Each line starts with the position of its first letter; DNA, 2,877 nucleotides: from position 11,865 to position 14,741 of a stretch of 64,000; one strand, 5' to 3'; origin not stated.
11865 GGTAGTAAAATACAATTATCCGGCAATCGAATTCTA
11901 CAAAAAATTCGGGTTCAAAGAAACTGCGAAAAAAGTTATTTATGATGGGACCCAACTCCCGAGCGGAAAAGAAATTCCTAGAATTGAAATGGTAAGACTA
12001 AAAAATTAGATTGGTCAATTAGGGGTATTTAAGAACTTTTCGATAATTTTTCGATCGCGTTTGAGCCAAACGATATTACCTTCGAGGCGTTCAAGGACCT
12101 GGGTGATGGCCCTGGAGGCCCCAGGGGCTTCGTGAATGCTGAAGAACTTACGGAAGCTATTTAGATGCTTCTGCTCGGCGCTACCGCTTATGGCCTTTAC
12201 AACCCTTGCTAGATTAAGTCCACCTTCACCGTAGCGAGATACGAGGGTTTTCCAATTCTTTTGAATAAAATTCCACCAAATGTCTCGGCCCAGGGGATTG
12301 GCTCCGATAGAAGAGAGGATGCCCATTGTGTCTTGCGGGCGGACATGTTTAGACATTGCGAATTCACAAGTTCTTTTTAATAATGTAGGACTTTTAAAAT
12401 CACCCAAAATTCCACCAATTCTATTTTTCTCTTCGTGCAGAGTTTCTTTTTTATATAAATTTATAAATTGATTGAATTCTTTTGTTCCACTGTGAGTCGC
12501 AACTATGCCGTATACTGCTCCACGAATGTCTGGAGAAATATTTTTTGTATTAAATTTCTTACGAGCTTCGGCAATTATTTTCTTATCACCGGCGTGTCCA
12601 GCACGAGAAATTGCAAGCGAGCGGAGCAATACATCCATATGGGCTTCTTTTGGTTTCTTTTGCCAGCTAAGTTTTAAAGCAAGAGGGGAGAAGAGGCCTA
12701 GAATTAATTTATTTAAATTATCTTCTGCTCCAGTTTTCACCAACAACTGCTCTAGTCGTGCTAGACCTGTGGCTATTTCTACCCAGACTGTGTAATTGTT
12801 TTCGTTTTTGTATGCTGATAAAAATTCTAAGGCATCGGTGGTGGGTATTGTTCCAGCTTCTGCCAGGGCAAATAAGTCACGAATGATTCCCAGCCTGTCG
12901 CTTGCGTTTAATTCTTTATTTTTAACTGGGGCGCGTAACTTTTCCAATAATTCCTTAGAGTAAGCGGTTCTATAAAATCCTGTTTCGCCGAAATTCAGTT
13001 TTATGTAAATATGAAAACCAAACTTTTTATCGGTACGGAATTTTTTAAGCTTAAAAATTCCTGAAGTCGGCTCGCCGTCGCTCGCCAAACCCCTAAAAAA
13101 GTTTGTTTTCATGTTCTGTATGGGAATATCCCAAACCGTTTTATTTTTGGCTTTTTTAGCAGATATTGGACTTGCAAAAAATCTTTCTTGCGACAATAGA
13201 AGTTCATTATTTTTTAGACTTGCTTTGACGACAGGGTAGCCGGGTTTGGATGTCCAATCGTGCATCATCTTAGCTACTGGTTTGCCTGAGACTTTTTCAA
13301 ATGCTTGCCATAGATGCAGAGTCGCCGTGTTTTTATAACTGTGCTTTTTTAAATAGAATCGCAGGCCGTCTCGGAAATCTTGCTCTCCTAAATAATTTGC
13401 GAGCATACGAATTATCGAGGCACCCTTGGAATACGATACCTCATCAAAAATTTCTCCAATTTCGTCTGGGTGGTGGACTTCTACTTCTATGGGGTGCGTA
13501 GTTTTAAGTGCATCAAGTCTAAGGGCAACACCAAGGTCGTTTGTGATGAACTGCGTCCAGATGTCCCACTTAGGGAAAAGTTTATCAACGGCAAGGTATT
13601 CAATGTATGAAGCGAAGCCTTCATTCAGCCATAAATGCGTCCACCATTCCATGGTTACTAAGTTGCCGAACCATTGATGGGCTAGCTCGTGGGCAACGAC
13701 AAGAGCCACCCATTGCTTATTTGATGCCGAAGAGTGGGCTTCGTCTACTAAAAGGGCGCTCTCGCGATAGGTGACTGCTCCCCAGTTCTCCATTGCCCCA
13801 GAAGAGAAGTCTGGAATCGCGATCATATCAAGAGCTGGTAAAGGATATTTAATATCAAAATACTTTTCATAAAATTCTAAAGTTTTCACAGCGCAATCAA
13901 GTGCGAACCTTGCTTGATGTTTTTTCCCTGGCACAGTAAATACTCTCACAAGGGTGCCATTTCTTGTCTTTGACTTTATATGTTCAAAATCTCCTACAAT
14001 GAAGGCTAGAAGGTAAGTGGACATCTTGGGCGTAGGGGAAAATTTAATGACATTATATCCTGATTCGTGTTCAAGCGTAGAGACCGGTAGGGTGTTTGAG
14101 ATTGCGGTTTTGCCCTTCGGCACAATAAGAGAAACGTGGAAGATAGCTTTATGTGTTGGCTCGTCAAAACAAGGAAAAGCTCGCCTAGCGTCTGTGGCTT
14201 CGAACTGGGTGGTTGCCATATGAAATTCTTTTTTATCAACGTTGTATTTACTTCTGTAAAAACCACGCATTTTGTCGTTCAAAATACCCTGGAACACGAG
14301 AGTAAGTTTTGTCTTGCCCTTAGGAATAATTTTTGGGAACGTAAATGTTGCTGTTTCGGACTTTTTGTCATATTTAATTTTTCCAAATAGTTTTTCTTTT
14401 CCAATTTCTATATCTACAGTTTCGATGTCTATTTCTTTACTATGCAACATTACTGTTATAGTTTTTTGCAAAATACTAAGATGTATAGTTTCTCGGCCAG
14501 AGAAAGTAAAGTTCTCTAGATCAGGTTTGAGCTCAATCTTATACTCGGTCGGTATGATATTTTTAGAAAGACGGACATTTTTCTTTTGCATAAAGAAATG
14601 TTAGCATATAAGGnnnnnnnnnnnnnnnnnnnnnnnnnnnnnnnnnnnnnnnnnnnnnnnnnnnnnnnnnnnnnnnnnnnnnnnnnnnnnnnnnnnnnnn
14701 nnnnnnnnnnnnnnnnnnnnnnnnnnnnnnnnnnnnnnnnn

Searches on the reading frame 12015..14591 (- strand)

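Call 85: search_protein_families(library=pfam, proteins=[window:12015-14591:-], max_evalue=0.001)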
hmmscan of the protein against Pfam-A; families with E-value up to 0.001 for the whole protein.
window:12015-14591:- (858 aa): 3 families
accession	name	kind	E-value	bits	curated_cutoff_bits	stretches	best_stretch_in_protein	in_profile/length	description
PF01433.26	Peptidase_M1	-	2.8e-89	298.9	27.7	1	229-446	1-218/218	Peptidase family M1 domain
PF11838.14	ERAP1_C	-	8.9e-82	275.5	38.2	1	529-837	1-317/318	ERAP1-like C-terminal domain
PF17900.6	Peptidase_M1_N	-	1.3e-48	166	25.8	1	14-194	2-186/186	Peptidase M1 N-terminal domain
